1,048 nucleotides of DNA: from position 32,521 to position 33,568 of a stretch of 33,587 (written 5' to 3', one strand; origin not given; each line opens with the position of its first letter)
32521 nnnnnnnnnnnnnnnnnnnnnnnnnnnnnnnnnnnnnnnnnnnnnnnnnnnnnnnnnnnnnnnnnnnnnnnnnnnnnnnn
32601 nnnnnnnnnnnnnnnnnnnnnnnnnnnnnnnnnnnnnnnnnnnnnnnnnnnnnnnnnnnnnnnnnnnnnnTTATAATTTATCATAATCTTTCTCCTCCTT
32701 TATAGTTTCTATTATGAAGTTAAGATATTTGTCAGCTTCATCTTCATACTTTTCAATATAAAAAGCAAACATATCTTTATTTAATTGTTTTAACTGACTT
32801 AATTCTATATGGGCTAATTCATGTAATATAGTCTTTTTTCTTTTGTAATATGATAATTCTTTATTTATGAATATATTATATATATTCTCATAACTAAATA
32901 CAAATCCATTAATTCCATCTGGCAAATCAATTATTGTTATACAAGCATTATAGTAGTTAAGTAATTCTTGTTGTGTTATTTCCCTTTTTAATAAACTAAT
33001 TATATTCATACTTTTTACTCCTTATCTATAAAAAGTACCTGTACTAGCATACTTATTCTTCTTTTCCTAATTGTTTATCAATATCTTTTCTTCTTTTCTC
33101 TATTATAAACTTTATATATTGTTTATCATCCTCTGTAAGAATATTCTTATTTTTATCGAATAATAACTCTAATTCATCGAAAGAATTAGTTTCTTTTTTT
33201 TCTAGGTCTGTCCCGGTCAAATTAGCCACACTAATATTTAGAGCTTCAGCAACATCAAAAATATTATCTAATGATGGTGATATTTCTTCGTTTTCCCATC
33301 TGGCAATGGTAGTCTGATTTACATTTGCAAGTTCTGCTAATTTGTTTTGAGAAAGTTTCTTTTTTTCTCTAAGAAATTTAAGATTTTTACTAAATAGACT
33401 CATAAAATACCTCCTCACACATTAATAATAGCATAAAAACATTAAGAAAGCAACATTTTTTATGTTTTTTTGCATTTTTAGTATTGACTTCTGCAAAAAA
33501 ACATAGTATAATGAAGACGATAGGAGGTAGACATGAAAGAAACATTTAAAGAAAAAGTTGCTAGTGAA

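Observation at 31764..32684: Repressor-operon gene encoding a membrane-anchored DnaQ-like exonuclease (TM2 domain + zinc ribbon + DEDDh): candidate prophage defence or superinfection-exclusion nuclease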

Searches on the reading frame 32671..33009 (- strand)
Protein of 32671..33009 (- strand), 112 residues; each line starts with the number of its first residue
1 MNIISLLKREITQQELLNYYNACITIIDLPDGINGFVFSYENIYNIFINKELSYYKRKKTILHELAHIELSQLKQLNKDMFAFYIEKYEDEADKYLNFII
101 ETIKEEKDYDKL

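Call 3: search_protein_families(library=pfam, proteins=[window:32671-33009:-], max_evalue=0.1)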
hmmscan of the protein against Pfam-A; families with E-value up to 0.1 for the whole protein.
window:32671-33009:- (112 aa): 2 families
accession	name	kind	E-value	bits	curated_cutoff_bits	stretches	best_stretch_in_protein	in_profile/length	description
PF06114.19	Peptidase_M78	-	4.5e-09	36.6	22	1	33-93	18-79/123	IrrE N-terminal-like domain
PF13013.11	F-box-like_2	-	0.063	13.7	21.6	1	24-68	20-67/107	F-box-like domain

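Call 4: search_protein_families(library=padloc, proteins=[window:32671-33009:-], max_evalue=0.1)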
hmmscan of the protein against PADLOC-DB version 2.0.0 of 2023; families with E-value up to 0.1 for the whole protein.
window:32671-33009:- (112 aa): 1 family
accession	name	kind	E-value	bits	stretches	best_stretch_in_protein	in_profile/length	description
PDLC04141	capP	-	5.3e-05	20.8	1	21-95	32-107/242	capP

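Call 5: search_protein_families(library=phrogs, proteins=[window:32671-33009:-], max_evalue=0.01)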
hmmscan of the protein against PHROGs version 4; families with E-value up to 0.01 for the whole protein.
window:32671-33009:- (112 aa): 7 families
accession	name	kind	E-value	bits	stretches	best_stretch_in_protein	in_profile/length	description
phrog_87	-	other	3e-09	38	1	15-95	45-122/227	metallo-protease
phrog_20936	-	unknown function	2.2e-05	25.8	1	42-86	27-68/91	-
phrog_13670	-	unknown function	9.3e-05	23.6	1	24-75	16-67/95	-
phrog_2439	-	transcription regulation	0.00012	22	1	31-94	170-233/367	transcriptional regulator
phrog_1914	-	unknown function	0.00013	22.7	1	23-95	58-136/222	-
phrog_20886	-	unknown function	0.00053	20.7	1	41-71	24-54/72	-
phrog_1516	-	unknown function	0.0029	18.3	1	32-88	62-118/227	-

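Call 6: search_protein_families(library=ncbifam, proteins=[window:32671-33009:-], max_evalue=0.01)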
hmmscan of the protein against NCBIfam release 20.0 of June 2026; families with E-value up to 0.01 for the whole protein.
window:32671-33009:- (112 aa): 2 families
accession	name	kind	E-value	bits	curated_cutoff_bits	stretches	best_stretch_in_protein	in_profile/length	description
NF009258.0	PRK12615.1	equivalog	0.003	17.5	325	1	23-89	100-165/171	galactose-6-phosphate isomerase subunit LacB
NF006381.0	PRK08622.1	equivalog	0.0048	16.7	234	1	26-90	103-166/171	galactose-6-phosphate isomerase subunit LacB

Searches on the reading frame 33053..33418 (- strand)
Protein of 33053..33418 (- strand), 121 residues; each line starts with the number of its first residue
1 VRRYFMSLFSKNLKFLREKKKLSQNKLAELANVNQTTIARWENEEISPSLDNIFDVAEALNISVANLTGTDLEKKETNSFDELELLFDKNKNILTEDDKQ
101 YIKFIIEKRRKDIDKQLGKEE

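Call 3: search_protein_families(library=pfam, proteins=[window:33053-33418:-], max_evalue=0.1)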
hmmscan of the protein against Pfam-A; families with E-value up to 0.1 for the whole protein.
window:33053-33418:- (121 aa): 13 families
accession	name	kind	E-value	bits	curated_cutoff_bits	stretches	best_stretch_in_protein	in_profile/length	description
PF01381.28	HTH_3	-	1e-15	57.9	23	1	13-65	1-53/55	Helix-turn-helix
PF12844.13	HTH_19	-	1e-09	38.6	30.2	1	11-63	2-54/64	Helix-turn-helix domain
PF13443.12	HTH_26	-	6.7e-08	33.1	22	1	13-67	2-57/63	Cro/C1-type HTH DNA-binding domain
PF13560.12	HTH_31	-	1.1e-06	29.3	27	1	13-64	6-58/64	Helix-turn-helix domain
PF07022.19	Phage_CI_repr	-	0.0036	18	22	1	23-70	14-60/65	Bacteriophage CI repressor helix-turn-helix domain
PF13412.12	HTH_24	-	0.0046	16.9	21.9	0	13-40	9-36/48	Winged helix-turn-helix DNA-binding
PF01047.28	MarR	-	0.012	15.9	24.6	0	14-41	10-37/59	MarR family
PF13744.12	HTH_37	-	0.022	15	27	1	16-62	26-73/80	Helix-turn-helix domain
PF08279.18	HTH_11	-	0.025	14.9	25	1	13-40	6-34/55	HTH domain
PF13413.12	HTH_25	-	0.035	14.4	24.6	0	13-46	2-35/62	Helix-turn-helix domain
PF00376.29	MerR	-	0.063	13.5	28.2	0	27-47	5-25/38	MerR family regulatory protein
PF13518.12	HTH_28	-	0.077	13.5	25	0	22-43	13-34/52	Helix-turn-helix domain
PF25614.1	PhiKZ_VTX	-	0.095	12.3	27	0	4-66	161-221/303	Bacteriophage PhiKZ vertex-binding protein gp28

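Call 4: search_protein_families(library=padloc, proteins=[window:33053-33418:-], max_evalue=0.1)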
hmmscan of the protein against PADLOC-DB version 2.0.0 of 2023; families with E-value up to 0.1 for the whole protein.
window:33053-33418:- (121 aa): 23 families
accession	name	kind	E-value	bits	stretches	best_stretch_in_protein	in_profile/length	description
PDLC04142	capH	-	5.4e-12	44.7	1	6-111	4-100/103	capH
PDLC02926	HTH_VI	-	1.6e-11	42.3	1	10-85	3-78/92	-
PDLC03665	Control_protein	-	4.7e-11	40.8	1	8-75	8-77/77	control protein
PDLC03954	RmrA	-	6.9e-11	39.7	1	5-91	7-95/380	-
PDLC03951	RmrA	-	2.3e-09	34.7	1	1-80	1-80/400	-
PDLC03949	RmrA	-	2.7e-08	31.1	1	10-78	4-72/363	-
PDLC03948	RmrA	-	5.9e-08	30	1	10-73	10-73/397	-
PDLC03536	REase_II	-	9e-08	30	1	7-82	9-84/237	Type II restriction enzyme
PDLC03946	RmrA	-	1.1e-07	28.9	1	10-84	4-80/357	-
PDLC03945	RmrA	-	1.2e-07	29.3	1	10-92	4-85/394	-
PDLC03666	Control_protein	-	2.8e-07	28.9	1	9-66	7-64/77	control protein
PDLC03671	Control_protein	-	2e-06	26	1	8-69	14-75/84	control protein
PDLC03944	RmrA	-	5.1e-06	23.8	1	10-105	8-104/384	-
PDLC03956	RmrA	-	5.9e-06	23.6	1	10-63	10-64/399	-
PDLC03952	RmrA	-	3.4e-05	20.9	1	10-77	24-91/395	-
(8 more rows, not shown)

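Call 5: search_protein_families(library=phrogs, proteins=[window:33053-33418:-], max_evalue=0.01)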
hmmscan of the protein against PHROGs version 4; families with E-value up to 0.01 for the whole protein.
window:33053-33418:- (121 aa): 35 families (the best 25 are shown)
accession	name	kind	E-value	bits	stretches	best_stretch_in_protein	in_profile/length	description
phrog_8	-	transcription regulation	8.2e-19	69.2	1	6-112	74-168/346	transcriptional regulator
phrog_4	-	transcription regulation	1.2e-14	55.2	1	6-102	134-214/400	transcriptional repressor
phrog_3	-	transcription regulation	1.7e-14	55.5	1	4-96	84-179/430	transcriptional repressor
phrog_2967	-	transcription regulation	7e-11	43.1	1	6-82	8-85/225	transcriptional regulator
phrog_5823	-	transcription regulation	2.8e-10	40.9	1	10-79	8-78/404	transcriptional regulator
phrog_1373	-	transcription regulation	4.2e-10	40.8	1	12-69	67-124/166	transcriptional regulator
phrog_2439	-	transcription regulation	9.4e-10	38.9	1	8-76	7-75/367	transcriptional regulator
phrog_4836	-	transcription regulation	3.3e-09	37.6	1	10-116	77-181/194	CII-like regulator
phrog_7950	-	transcription regulation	9e-09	36.3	1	10-46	9-45/68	transcriptional repressor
phrog_4583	-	transcription regulation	1.5e-08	35.5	1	16-75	18-77/81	transcriptional repressor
phrog_2104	-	unknown function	2.8e-07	31.7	1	11-49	42-80/103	-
phrog_13326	-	unknown function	2e-06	29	1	23-108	9-92/151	-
phrog_2328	-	transcription regulation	2.2e-06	28.4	1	10-67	17-74/128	transcriptional repressor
phrog_2339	-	DNA, RNA and nucleotide metabolism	3.7e-06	27.9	1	6-65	23-83/98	HTH DNA binding protein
phrog_1994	-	DNA, RNA and nucleotide metabolism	4.3e-06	27.7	1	12-82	3-73/170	DNA binding protein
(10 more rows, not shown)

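Call 6: search_protein_families(library=ncbifam, proteins=[window:33053-33418:-], max_evalue=0.01)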
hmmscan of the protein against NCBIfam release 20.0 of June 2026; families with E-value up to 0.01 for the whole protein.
window:33053-33418:- (121 aa): 15 families
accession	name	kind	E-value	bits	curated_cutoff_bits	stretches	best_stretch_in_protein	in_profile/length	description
NF041951.1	phage_RstR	subfamily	2.8e-18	66.1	80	1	9-107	3-97/108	RstR family transcriptional repressor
TIGR03070.1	couple_hipB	subfamily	6.7e-10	38.8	71.65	1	10-62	4-56/58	type II toxin-antitoxin system Y4mF family antitoxin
NF007257.0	PRK09706.1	subfamily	1.3e-09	37.9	101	1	9-92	6-91/135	transcriptional repressor DicA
TIGR03830.1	CxxCG_CxxCG_HTH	subfamily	7.7e-09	35.4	61.8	1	8-56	65-115/127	type II TA system antitoxin MqsA family protein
NF003162.0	PRK04140.1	equivalog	1.4e-08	34.1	263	1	4-74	122-190/317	transcriptional regulator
NF007271.0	PRK09726.1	equivalog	3.7e-07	30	79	1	10-66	14-70/88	type II toxin-antitoxin system antitoxin HipB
NF052239.1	antitox_spr1629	equivalog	1.1e-06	28.1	335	1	10-89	4-82/377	spr1629 family repressor/antitoxin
TIGR00270.2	TIGR00270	equivalog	3.1e-06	27.1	110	1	9-75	76-143/159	multiprotein bridging factor aMBF1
NF047948.1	male_kill_WMK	equivalog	3.2e-06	26.8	300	1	11-110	165-263/300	WO male-killing family protein Wmk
NF041575.1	antitoxPezA_Strep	equivalog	5.2e-06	26.5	290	1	10-73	3-66/158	type II toxin-antitoxin system antitoxin PezA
NF007408.0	PRK09943.1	equivalog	1e-05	25.2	211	1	10-74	9-73/185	HTH-type transcriptional regulator PuuR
NF010465.0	PRK13890.1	equivalog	2.9e-05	24.2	96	1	7-83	5-81/121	conjugal transfer protein TrbA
NF006015.0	PRK08154.1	subfamily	4.3e-05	22.8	204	1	4-80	26-103/314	anaerobic benzoate catabolism transcriptional regulator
NF058600.1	TransRegSco1979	equivalog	0.0048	16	350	1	9-56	9-56/280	Sco1979 family transcriptional regulator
NF047542.1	telomere_Tap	equivalog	0.0049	15.6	600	1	14-52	23-61/695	telomere-associated protein Tap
